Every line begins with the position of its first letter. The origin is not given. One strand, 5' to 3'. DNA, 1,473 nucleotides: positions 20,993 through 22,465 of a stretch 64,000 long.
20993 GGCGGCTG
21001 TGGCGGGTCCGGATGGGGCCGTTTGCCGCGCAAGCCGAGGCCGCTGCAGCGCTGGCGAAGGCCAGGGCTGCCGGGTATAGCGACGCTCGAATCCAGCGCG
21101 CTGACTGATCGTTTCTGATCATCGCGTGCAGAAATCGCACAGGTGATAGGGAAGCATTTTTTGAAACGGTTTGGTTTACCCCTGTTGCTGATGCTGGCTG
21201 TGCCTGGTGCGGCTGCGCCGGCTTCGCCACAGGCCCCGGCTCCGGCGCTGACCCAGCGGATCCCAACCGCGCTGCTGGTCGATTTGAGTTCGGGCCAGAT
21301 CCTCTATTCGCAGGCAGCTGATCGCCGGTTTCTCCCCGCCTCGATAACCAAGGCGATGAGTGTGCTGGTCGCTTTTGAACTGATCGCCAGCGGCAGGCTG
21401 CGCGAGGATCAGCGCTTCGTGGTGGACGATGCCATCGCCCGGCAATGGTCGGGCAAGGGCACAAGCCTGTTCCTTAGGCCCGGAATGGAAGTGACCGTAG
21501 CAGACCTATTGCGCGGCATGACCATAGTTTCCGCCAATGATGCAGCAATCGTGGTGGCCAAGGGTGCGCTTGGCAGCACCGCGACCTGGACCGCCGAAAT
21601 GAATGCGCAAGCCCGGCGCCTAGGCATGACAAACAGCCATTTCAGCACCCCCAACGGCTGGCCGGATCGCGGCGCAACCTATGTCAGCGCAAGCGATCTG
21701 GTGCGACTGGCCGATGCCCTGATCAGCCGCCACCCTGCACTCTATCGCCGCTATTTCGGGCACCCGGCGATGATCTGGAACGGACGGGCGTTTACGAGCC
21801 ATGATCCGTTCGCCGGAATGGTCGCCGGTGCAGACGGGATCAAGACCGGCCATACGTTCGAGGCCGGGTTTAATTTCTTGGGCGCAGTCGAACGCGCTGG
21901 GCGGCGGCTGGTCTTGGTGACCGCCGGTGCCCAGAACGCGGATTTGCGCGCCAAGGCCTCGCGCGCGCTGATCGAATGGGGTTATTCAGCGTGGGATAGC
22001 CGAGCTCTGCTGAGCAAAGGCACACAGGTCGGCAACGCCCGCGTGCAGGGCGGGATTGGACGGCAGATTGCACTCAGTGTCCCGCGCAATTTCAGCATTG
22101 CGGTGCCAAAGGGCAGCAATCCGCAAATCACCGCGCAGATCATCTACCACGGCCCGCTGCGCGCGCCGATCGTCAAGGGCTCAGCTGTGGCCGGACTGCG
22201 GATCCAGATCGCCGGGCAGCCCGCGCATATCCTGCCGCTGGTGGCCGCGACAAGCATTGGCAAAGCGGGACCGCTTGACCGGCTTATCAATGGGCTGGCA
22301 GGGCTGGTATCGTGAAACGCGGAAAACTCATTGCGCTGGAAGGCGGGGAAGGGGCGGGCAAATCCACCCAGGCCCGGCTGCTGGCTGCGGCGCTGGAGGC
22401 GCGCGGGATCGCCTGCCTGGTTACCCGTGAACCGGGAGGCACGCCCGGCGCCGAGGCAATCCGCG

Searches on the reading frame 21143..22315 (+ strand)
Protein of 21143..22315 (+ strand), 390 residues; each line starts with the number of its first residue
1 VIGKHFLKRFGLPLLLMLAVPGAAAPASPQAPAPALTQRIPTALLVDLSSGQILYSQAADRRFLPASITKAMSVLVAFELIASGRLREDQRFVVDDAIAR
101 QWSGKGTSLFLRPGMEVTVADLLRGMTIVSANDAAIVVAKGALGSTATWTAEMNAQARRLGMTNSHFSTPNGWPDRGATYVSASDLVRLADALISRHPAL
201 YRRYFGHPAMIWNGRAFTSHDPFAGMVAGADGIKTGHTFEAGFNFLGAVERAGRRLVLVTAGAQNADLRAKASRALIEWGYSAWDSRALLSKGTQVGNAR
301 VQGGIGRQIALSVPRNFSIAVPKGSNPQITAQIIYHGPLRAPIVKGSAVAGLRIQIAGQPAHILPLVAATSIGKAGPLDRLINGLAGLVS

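Call 3: search_protein_families(library=pfam, proteins=[window:21143-22315:+], max_evalue=0.01)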
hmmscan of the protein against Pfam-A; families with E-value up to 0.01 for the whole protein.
window:21143-22315:+ (390 aa): 4 families
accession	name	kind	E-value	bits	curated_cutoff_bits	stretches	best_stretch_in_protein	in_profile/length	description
PF00768.25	Peptidase_S11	-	6.5e-43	147.3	27.6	1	41-264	13-238/239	D-alanyl-D-alanine carboxypeptidase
PF07943.18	PBP5_C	-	2e-14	53.9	21.2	1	285-372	2-89/91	Penicillin-binding protein 5, C-terminal domain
PF13354.11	Beta-lactamase2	-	8.4e-14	51.9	22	1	45-195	4-148/214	Beta-lactamase enzyme family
PF00144.29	Beta-lactamase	-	0.00014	21.6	27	1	37-123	11-100/329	Beta-lactamase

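Call 4: search_protein_families(library=ncbifam, proteins=[window:21143-22315:+], max_evalue=0.01)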
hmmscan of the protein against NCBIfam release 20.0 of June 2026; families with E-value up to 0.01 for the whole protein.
window:21143-22315:+ (390 aa): 10 families
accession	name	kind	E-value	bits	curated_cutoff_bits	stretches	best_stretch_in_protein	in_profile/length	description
NF008489.0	PRK11397.1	equivalog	3.7e-53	180.7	610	1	16-382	14-382/389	serine-type D-Ala-D-Ala carboxypeptidase DacD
NF008059.0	PRK10793.1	equivalog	1.3e-44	152.5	694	1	42-383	48-392/403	D-alanyl-D-alanine carboxypeptidase DacA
NF007445.0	PRK10001.1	equivalog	1.1e-41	143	765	1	15-382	17-384/400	serine-type D-Ala-D-Ala carboxypeptidase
NF038258.2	PBP4_Staph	exception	4.9e-26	91.4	500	1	41-295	41-317/366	penicillin-binding protein PBP4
NF038273.1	strep_PBP3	exception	1.1e-24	87.2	490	1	36-353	24-364/407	D-alanyl-D-alanine carboxypeptidase PBP3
NF008668.0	PRK11669.1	equivalog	2.7e-15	56.3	294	1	40-192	43-187/316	D-alanyl-D-alanine endopeptidase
NF000471.1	vanY_of_D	exception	1.1e-06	28.1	625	1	43-194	102-258/354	transpeptidase-like D-Ala-D-Ala carboxypeptidase VanY-D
NF033103.1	bla_class_A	equivalog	0.00087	18.5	200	1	47-153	19-121/257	class A beta-lactamase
NF050797.1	blaCESS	exception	0.0051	16.1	525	1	50-164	60-169/296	CESS family extended-spectrum class A beta-lactamase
NF000275.2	blaPLA_ORN_TER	exception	0.008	15.3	550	0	12-150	9-145/291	PLA/ORN/TER family class A beta-lactamase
